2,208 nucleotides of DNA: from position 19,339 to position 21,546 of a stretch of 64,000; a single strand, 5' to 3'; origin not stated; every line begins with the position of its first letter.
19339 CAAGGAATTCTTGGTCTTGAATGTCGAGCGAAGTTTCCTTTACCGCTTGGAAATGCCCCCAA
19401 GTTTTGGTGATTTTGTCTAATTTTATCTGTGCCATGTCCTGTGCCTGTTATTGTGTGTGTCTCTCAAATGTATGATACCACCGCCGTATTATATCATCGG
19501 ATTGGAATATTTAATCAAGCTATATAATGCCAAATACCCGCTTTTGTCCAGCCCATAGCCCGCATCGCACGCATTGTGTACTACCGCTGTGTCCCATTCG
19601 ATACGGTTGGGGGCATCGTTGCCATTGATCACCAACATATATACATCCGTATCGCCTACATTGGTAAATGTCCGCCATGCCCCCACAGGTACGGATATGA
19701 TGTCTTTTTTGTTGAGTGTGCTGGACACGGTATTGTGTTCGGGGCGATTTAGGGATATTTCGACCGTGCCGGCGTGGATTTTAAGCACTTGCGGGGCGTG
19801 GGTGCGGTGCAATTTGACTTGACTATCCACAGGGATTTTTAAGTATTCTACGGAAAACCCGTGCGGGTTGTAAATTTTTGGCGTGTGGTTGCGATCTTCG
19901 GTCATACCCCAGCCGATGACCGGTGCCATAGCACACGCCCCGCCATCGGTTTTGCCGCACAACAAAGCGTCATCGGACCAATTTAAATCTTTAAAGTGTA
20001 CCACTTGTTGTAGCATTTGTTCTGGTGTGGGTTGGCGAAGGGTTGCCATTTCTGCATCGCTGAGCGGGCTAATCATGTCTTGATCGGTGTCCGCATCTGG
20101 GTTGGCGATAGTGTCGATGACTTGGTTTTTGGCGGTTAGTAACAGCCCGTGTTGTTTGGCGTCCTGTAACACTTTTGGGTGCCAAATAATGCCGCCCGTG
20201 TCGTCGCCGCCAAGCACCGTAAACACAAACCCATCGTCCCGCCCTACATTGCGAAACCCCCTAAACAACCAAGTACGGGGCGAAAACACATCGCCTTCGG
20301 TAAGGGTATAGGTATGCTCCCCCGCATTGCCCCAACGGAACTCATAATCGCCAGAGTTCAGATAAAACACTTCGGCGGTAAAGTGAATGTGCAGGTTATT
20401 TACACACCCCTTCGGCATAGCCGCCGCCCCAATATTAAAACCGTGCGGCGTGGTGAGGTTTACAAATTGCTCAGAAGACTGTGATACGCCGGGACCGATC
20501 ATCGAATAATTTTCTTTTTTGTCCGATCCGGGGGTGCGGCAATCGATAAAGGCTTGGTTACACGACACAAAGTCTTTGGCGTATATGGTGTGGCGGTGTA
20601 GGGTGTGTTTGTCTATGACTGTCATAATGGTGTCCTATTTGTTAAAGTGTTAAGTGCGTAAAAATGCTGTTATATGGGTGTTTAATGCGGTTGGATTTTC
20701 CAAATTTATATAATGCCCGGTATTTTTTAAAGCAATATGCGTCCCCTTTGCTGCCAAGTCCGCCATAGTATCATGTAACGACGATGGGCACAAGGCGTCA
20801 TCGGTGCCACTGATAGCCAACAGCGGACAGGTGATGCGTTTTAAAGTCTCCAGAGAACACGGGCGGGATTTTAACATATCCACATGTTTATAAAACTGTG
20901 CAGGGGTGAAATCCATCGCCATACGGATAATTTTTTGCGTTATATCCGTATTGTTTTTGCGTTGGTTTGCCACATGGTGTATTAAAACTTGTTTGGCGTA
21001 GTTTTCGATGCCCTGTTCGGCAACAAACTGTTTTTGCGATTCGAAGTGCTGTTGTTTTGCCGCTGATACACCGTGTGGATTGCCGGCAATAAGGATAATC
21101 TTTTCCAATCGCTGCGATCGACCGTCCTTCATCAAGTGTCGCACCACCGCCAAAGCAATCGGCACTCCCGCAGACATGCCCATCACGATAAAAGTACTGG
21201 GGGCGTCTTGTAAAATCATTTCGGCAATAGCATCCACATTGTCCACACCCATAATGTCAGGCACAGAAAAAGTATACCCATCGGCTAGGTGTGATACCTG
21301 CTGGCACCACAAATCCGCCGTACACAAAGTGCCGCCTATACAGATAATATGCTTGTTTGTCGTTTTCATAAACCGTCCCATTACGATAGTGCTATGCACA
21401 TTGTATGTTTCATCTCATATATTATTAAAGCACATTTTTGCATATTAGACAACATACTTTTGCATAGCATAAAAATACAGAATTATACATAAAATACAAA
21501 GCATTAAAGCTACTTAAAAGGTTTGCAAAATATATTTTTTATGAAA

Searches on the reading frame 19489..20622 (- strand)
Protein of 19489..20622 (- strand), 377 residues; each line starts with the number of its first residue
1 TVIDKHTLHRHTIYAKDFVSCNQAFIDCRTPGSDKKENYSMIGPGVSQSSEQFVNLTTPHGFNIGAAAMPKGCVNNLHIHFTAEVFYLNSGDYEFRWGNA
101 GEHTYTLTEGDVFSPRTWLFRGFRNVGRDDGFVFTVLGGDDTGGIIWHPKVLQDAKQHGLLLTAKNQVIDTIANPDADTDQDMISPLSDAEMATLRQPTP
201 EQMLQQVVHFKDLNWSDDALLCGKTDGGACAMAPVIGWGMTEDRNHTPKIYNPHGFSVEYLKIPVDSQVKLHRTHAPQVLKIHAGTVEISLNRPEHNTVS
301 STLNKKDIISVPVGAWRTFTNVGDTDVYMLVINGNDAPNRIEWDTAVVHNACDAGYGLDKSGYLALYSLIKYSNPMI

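Call 26: search_protein_families(library=pfam, proteins=[window:19489-20622:-], max_evalue=0.01)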
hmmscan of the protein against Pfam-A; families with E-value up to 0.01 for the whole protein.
window:19489-20622:- (377 aa): 2 families
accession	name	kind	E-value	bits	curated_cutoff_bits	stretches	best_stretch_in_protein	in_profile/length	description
PF07883.17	Cupin_2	-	2.6e-10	40.3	27.2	1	69-131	5-64/70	Cupin domain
PF00190.28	Cupin_1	-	8.5e-05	22.6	22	0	254-341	31-121/151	Cupin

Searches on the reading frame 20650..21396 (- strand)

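Call 26: search_protein_families(library=pfam, proteins=[window:20650-21396:-], max_evalue=0.01)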
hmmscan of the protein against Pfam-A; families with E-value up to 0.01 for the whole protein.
window:20650-21396:- (248 aa): 8 families
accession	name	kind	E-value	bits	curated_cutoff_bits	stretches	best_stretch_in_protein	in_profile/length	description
PF00561.26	Abhydrolase_1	-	5.8e-06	26.6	25.8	0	71-235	73-245/245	alpha/beta hydrolase fold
PF03096.20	Ndr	-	4.1e-05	22.9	23.3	1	66-247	98-277/283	Ndr family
PF12697.13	Abhydrolase_6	-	8e-05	23.8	26.3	1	38-238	25-214/217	Alpha/beta hydrolase family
PF08386.16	Abhydrolase_4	-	0.00012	22.6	21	1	189-248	34-93/103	TAP-like protein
PF03959.19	FSH1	-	0.00023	21.3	21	1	54-230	89-201/211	Serine hydrolase (FSH1)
PF07859.19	Abhydrolase_3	-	0.00048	20.4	25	1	65-140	69-145/210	alpha/beta hydrolase fold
PF00975.26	Thioesterase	-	0.0018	19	26.4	1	54-127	52-124/226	Thioesterase domain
PF12146.15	Hydrolase_4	-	0.0018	18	27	1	51-216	59-218/239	Serine aminopeptidase, S33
